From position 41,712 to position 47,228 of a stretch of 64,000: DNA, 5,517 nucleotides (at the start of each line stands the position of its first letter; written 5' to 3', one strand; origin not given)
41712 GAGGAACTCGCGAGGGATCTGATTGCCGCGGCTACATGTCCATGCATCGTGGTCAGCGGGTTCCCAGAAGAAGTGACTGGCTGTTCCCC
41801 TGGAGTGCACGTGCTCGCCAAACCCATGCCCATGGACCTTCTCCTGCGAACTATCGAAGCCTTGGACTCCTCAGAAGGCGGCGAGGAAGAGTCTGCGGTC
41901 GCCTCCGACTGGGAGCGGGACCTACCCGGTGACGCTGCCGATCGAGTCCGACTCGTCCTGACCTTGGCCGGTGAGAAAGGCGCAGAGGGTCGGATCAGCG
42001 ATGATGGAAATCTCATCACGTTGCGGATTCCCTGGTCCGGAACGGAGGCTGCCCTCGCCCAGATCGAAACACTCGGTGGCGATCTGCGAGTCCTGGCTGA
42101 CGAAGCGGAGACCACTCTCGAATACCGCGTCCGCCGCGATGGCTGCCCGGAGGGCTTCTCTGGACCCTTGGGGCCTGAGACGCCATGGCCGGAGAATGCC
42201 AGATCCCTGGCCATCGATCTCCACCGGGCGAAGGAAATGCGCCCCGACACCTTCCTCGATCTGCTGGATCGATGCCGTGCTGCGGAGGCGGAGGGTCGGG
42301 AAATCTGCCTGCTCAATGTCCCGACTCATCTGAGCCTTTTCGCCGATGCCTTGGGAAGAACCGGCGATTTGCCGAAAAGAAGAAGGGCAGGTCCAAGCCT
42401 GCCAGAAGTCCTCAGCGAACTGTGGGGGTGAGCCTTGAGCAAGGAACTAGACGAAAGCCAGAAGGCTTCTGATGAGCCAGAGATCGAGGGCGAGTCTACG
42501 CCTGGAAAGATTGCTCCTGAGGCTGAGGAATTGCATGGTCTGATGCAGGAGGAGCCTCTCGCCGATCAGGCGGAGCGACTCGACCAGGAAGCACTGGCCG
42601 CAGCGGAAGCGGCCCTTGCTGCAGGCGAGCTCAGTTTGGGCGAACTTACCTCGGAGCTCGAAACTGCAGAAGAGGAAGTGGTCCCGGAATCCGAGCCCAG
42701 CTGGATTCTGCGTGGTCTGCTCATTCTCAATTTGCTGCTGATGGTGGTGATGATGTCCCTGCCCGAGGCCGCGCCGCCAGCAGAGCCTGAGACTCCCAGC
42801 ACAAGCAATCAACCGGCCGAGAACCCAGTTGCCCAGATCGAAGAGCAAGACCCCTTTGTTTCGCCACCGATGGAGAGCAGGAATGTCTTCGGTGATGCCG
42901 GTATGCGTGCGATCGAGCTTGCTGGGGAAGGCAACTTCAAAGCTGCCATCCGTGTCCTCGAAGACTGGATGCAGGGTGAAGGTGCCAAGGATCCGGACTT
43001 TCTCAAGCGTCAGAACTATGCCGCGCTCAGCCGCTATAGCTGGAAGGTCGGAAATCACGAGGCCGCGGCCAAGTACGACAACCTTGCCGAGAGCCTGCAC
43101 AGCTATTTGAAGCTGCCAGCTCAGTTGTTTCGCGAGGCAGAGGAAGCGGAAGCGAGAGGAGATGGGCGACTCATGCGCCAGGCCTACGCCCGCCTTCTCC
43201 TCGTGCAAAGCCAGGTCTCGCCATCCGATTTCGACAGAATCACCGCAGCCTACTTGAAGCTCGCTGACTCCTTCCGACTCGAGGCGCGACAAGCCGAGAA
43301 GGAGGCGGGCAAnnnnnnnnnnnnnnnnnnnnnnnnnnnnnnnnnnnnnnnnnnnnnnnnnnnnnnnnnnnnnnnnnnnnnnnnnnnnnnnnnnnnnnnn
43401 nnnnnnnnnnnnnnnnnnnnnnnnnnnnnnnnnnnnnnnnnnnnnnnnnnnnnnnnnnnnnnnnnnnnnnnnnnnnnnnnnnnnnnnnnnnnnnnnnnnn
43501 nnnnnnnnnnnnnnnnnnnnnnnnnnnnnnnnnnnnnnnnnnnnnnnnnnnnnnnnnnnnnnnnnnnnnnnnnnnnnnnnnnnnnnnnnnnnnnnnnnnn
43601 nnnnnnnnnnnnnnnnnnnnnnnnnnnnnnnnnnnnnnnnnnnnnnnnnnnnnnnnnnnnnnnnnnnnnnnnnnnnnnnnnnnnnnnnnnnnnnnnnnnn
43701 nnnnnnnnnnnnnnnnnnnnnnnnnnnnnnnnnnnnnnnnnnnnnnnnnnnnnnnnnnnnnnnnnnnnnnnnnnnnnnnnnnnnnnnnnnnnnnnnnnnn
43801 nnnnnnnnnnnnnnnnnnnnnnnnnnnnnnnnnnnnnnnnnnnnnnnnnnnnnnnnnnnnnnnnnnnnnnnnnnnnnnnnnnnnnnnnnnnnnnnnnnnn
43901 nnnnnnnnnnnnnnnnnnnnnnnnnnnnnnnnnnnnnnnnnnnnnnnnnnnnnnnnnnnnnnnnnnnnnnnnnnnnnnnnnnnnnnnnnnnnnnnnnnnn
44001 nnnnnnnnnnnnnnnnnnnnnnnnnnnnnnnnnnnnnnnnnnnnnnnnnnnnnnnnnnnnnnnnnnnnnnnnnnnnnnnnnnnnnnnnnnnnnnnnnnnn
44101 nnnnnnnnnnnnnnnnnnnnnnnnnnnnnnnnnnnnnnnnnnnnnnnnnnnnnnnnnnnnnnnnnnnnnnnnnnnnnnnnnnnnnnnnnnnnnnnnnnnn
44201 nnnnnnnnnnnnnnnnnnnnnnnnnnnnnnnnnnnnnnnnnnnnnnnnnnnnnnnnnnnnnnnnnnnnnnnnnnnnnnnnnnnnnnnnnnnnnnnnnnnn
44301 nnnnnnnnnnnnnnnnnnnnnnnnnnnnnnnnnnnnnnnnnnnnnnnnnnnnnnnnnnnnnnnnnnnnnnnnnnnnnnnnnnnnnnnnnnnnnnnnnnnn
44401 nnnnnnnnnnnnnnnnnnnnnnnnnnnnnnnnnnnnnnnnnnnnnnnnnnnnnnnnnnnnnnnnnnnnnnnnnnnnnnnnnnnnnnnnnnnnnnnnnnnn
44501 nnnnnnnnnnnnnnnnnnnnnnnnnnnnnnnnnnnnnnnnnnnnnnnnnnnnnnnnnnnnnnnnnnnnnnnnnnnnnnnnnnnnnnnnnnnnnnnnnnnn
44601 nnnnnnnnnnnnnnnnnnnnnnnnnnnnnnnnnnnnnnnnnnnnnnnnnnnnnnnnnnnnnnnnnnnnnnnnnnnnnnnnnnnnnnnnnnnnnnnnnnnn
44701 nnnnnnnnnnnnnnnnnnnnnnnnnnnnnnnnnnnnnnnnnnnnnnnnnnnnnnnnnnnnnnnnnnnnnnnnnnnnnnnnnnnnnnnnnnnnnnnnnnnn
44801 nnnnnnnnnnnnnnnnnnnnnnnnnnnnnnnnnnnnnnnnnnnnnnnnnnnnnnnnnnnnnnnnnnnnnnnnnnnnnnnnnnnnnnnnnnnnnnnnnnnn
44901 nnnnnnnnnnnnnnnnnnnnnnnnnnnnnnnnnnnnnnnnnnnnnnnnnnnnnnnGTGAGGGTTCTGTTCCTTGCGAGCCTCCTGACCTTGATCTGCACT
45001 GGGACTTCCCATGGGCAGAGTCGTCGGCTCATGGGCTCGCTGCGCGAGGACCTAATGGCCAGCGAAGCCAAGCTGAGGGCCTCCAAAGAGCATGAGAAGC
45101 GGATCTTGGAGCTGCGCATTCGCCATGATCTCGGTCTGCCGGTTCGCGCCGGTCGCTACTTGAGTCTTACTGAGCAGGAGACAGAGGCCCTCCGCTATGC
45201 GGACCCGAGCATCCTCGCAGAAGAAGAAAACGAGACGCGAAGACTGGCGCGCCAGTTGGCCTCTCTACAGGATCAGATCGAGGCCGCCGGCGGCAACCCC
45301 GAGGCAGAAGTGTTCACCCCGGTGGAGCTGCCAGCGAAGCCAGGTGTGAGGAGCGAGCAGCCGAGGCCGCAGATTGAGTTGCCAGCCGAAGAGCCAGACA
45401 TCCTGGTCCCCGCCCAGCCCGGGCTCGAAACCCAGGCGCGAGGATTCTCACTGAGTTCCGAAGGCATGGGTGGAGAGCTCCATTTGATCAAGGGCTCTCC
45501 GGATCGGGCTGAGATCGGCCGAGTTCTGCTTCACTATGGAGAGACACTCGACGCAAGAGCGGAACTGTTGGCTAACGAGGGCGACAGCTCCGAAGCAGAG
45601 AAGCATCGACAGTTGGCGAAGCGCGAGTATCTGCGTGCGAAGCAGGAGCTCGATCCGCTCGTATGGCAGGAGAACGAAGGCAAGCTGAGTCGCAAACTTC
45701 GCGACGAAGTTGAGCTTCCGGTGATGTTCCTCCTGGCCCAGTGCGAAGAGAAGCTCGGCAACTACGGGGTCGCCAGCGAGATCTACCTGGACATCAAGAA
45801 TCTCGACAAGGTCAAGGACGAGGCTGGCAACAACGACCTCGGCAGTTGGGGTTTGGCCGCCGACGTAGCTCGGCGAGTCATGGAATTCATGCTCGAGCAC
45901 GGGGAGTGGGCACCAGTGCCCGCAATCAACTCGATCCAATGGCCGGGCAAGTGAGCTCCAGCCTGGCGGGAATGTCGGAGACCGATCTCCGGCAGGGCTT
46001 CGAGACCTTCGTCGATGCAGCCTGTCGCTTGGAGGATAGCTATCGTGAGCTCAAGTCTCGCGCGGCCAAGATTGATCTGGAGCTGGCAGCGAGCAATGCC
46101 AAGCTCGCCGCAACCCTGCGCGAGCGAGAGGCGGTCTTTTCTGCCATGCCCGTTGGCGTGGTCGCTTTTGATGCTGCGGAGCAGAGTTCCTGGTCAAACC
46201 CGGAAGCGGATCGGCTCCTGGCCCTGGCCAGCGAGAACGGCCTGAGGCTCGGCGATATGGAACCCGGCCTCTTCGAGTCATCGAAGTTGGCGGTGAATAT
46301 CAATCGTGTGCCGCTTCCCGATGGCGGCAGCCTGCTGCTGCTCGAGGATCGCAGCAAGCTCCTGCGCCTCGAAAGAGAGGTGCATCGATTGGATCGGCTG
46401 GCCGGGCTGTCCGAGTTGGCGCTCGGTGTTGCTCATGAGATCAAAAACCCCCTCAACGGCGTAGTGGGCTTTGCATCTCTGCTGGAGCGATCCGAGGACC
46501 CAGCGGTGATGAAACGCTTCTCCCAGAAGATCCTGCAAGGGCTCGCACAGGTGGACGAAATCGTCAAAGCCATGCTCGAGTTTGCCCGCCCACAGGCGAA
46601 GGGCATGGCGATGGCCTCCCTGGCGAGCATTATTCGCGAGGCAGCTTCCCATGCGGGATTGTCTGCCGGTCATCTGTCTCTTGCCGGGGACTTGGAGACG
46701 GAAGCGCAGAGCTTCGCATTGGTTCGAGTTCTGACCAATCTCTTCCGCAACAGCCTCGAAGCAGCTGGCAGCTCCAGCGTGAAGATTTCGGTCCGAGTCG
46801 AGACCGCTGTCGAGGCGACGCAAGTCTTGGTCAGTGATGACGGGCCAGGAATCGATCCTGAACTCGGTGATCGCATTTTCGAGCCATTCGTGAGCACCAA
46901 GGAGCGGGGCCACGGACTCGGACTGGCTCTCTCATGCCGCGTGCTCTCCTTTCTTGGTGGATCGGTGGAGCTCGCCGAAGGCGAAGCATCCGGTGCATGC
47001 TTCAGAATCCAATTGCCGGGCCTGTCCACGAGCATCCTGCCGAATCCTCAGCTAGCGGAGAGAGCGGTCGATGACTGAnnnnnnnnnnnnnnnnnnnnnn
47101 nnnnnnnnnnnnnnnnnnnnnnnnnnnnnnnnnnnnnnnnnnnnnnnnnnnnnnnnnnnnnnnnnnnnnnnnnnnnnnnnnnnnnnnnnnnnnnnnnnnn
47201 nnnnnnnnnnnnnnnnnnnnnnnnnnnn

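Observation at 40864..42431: Sensor-less histidine kinase followed by a REC-STAS fusion: possible direct two-component input into a partner-switching (anti-sigma antagonist) step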

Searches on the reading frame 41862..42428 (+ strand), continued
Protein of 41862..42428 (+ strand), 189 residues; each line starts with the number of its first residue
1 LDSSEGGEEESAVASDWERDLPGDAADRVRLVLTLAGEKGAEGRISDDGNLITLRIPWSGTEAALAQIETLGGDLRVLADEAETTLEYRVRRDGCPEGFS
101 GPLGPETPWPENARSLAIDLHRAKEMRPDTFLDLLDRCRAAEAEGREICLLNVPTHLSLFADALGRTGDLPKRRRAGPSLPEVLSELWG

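Call 56: list_cluster_members(proteins=[P0001, P0081, P0105, P0108])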
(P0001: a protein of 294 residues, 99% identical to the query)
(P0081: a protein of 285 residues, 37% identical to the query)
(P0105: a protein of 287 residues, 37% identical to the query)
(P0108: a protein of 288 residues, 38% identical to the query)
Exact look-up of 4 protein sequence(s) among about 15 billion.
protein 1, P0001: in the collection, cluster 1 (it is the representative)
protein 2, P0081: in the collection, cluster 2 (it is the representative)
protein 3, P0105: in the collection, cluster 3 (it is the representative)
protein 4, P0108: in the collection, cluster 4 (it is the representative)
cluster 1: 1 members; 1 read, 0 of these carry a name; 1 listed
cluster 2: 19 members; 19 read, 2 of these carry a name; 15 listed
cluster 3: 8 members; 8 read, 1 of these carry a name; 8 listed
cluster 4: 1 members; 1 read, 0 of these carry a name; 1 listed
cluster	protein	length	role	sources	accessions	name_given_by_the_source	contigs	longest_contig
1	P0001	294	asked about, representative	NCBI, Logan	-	-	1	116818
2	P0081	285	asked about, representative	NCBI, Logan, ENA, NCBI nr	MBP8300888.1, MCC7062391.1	MAG: response regulator [Planctomycetes bacterium] | response regulator [Planctomycetota bacterium]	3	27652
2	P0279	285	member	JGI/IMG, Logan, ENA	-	CheY-like chemotaxis protein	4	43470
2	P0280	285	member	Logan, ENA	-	-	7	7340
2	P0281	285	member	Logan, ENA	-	-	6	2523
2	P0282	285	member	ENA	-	-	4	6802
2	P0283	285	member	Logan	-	-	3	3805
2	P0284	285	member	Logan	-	-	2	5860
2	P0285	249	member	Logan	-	-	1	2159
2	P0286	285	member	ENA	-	-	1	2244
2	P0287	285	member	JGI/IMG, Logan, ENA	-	-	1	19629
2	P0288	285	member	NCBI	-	-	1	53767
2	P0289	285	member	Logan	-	-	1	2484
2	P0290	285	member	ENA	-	-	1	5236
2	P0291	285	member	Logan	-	-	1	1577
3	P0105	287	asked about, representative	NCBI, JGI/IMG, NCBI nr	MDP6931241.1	MAG: response regulator [Planctomycetota bacterium] | CheY-like chemotaxis protein | response regulator [Planctomycetota bacterium]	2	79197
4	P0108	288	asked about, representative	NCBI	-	-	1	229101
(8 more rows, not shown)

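Call 71: find_encoding_contigs(protein=P0045, flank=10000, max_places=1)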
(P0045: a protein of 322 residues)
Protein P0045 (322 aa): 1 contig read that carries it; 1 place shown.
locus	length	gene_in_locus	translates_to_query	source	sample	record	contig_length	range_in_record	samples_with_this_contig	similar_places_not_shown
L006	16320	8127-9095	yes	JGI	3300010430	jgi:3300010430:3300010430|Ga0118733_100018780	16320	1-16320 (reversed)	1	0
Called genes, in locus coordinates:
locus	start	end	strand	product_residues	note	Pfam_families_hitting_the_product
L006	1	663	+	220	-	?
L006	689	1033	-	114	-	PF05400:FliT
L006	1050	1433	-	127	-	PF02561:FliS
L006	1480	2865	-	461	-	PF02465:FliD_N, PF07195:FliD_C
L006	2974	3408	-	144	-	PF03646:FlaG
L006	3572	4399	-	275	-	PF00669:Flagellin_N, PF00700:Flagellin_C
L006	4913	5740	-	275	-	PF00669:Flagellin_N, PF00700:Flagellin_C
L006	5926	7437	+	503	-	PF00072:Response_reg, PF00158:Sigma54_activat, PF01078:Mg_chelatase (faint), PF14532:Sigma54_activ_2, PF00004:AAA (weak), PF07728:AAA_5, PF25601:AAA_lid_14, PF02954:HTH_8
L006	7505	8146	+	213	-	PF00512:HisKA, PF02518:HATPase_c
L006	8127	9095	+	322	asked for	PF00072:Response_reg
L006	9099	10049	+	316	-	-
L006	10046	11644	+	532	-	PF09976:TPR_21 (faint), PF12895:ANAPC3 (faint), PF13176:TPR_7 (faint), PF13432:TPR_16 (faint), PF07719:TPR_2 (faint), PF07721:TPR_4 (faint), PF13174:TPR_6 (faint), PF14559:TPR_19 (weak), +3 more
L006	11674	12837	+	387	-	-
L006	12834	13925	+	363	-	PF00512:HisKA, PF02518:HATPase_c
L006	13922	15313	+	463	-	PF00072:Response_reg, PF00158:Sigma54_activat, PF14532:Sigma54_activ_2, PF07728:AAA_5 (weak), PF25601:AAA_lid_14, PF02954:HTH_8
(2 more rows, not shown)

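Call 72: find_encoding_contigs(protein=P0150, flank=10000, max_places=1)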
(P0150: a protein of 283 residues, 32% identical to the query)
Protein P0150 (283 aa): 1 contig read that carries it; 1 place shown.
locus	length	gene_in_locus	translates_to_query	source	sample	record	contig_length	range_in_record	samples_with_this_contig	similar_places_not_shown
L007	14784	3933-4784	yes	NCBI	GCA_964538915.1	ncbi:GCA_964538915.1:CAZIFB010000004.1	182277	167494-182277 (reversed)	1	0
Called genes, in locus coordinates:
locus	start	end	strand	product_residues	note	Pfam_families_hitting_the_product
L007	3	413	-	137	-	?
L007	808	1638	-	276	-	PF00669:Flagellin_N, PF00700:Flagellin_C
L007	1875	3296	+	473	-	PF00072:Response_reg, PF13191:AAA_16 (weak), PF00158:Sigma54_activat, PF01078:Mg_chelatase (faint), PF14532:Sigma54_activ_2, PF07728:AAA_5, PF25601:AAA_lid_14, PF02954:HTH_8, +1 more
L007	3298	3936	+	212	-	PF00512:HisKA (weak), PF02518:HATPase_c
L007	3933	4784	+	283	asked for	PF00072:Response_reg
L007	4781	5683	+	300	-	-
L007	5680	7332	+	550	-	PF00515:TPR_1 (faint), PF07719:TPR_2 (faint), PF13181:TPR_8 (faint), PF13424:TPR_12 (faint), PF14559:TPR_19 (faint)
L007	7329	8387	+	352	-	-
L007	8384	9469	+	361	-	PF00512:HisKA, PF02518:HATPase_c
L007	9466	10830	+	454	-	PF00072:Response_reg, PF00158:Sigma54_activat, PF14532:Sigma54_activ_2, PF07728:AAA_5 (weak), PF25601:AAA_lid_14, PF02954:HTH_8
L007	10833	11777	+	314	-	PF00149:Metallophos, PF12850:Metallophos_2 (weak)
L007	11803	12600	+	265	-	PF00175:NAD_binding_1 (weak), PF10418:DHODB_Fe-S_bind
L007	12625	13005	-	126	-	-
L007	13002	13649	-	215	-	-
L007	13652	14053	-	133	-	PF09996:DUF2237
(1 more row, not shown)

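Call 73: find_encoding_contigs(protein=P0113, flank=10000, max_places=1)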
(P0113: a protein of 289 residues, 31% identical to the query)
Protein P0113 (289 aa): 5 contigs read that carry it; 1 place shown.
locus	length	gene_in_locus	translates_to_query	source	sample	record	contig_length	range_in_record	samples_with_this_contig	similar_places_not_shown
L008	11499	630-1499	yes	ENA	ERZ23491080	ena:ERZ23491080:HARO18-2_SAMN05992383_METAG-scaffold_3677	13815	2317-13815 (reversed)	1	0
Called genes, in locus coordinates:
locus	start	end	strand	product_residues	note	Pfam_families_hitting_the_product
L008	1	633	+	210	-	?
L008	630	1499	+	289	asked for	PF00072:Response_reg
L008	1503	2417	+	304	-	-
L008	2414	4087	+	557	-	-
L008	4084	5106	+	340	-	-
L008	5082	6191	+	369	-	PF00512:HisKA, PF02518:HATPase_c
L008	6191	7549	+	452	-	PF00072:Response_reg, PF00158:Sigma54_activat, PF14532:Sigma54_activ_2, PF07728:AAA_5 (weak), PF25601:AAA_lid_14, PF02954:HTH_8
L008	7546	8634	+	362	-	PF00149:Metallophos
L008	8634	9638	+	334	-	PF05544:Pro_racemase, PF01678:DAP_epimerase (faint)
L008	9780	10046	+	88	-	-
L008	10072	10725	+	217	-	PF00246:Peptidase_M14, PF24827:AstE_AspA_cat (weak)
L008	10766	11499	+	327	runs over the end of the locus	PF00528:BPD_transp_1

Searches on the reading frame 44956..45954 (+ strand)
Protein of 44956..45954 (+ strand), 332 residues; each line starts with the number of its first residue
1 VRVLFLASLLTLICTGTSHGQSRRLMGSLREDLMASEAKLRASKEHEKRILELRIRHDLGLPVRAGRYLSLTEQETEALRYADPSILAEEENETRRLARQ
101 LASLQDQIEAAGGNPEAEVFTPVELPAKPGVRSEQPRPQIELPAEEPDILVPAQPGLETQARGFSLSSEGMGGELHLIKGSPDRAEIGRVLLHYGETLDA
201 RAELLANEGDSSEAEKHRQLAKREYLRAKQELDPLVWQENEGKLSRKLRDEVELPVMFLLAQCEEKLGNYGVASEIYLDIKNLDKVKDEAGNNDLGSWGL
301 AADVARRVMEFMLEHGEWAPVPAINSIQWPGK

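Call 3: search_protein_families(library=pfam, proteins=[window:44956-45954:+], max_evalue=1)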
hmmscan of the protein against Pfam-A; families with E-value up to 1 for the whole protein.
window:44956-45954:+ (332 aa): 1 family
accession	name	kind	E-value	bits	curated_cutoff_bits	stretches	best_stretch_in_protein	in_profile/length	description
PF07719.23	TPR_2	-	0.08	13.6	27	0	257-277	4-24/34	Tetratricopeptide repeat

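Call 4: search_protein_families(library=ncbifam, proteins=[window:44956-45954:+], max_evalue=1)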
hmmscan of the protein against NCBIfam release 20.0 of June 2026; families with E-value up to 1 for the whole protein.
window:44956-45954:+ (332 aa): 1 family
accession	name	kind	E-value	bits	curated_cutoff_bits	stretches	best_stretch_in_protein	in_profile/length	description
NF040692.1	recomb_assoc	equivalog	0.097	12.2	40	1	22-82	107-165/207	gamma-mobile-trio protein GmtX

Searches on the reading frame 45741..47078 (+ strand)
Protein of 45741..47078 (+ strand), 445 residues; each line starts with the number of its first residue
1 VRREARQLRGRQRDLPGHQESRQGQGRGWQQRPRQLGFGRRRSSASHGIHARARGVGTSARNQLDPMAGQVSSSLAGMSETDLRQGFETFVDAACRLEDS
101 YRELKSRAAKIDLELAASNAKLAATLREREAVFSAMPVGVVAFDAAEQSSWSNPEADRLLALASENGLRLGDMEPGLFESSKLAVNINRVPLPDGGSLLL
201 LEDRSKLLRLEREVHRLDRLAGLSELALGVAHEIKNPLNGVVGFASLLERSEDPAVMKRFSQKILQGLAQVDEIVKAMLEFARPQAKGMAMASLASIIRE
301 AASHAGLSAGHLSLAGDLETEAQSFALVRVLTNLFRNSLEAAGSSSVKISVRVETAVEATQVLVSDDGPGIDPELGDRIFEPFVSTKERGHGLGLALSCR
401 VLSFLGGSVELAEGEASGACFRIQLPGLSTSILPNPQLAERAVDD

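Call 3: search_protein_families(library=pfam, proteins=[window:45741-47078:+], max_evalue=1)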
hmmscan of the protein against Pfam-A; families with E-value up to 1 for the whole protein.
window:45741-47078:+ (445 aa): 7 families
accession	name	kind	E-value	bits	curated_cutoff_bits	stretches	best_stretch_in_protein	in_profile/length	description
PF02518.31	HATPase_c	-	2.8e-21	76.5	26.4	1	326-426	5-108/111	Histidine kinase-, DNA gyrase B-, and HSP90-like ATPase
PF00512.31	HisKA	-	1.5e-12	47.8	26.9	1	224-286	3-65/66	His Kinase A (phospho-acceptor) domain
PF13589.12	HATPase_c_3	-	0.0009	19.7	25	1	329-374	5-48/137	Histidine kinase-, DNA gyrase B-, and HSP90-like ATPase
PF13581.12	HATPase_c_2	-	0.0011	19.4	27.4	1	293-397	10-104/127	Histidine kinase-like ATPase domain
PF21370.4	PAS_GdpP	-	0.026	15.4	27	1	130-179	6-55/90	Cyclic-di-AMP phosphodiesterase GdpP-like, PAS domain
PF17688.6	DUF5536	-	0.054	13.6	25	1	91-176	37-119/214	Family of unknown function (DUF5536)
PF14501.12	HATPase_c_5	-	0.31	11.4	22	1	325-411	4-88/102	GHKL domain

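Call 4: search_protein_families(library=ncbifam, proteins=[window:45741-47078:+], max_evalue=1)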
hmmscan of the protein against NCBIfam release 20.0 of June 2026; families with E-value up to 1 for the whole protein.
window:45741-47078:+ (445 aa): 78 families (the best 25 are shown)
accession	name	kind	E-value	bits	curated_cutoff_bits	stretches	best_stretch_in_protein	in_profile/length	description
NF008468.0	PRK11360.1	equivalog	6.7e-51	173.4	646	1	196-427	369-608/616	two-component system sensor histidine kinase AtoS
NF007688.0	PRK10364.1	equivalog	6.5e-30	104.3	479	1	209-426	226-450/460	two-component system sensor histidine kinase ZraS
NF053867.1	SprKinKinDBac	equivalog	3.3e-28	98.4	775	1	199-426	265-496/500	sporulation kinase KinD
NF010411.0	PRK13837.1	equivalog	1.8e-25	89.1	647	1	208-429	435-677/828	two-component system VirA-like sensor kinase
NF008312.0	PRK11100.1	equivalog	3.4e-24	85.5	356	1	215-426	248-473/477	two-component system sensor histidine kinase CreC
TIGR02966.1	phoR_proteo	equivalog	5.3e-23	81.6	334.2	1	127-424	6-332/333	phosphate regulon sensor histidine kinase PhoR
NF046044.1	PnpS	equivalog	7.9e-23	81.1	400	1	198-426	154-390/390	two-component system histidine kinase PnpS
NF047497.1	HK_LIC_12097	equivalog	3.2e-22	78.8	500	1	209-399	136-337/367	LIC_12097 family sensor histidine kinase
NF041777.1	sens_FixL_Rhizob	equivalog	2.4e-21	75.9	850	1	205-426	244-480/485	sensor protein FixL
NF008298.1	PRK11086.1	subfamily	7.8e-21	74.1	520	2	231-426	337-524/529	DcuS/MalK family sensor histidine kinase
NF008293.1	PRK11073.1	equivalog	3.6e-20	72.5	240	1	179-412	86-333/349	nitrogen regulation protein NR(II)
TIGR02916.1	PEP_his_kin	equivalog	4.3e-20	71.8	300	1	230-426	482-679/679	XrtA/PEP-CTERM system histidine kinase PrsK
NF007004.0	PRK09467.1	equivalog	1.6e-19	70.1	415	1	226-427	235-436/440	two-component system sensor histidine kinase EnvZ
NF011874.0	PRK15347.1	equivalog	4.3e-19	68.1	852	1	230-426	405-613/921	two component system sensor kinase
NF047794.1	HisKinPtgB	equivalog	1.5e-18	66.5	1000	1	226-421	445-649/656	two-component system sensor histidine kinase PgtB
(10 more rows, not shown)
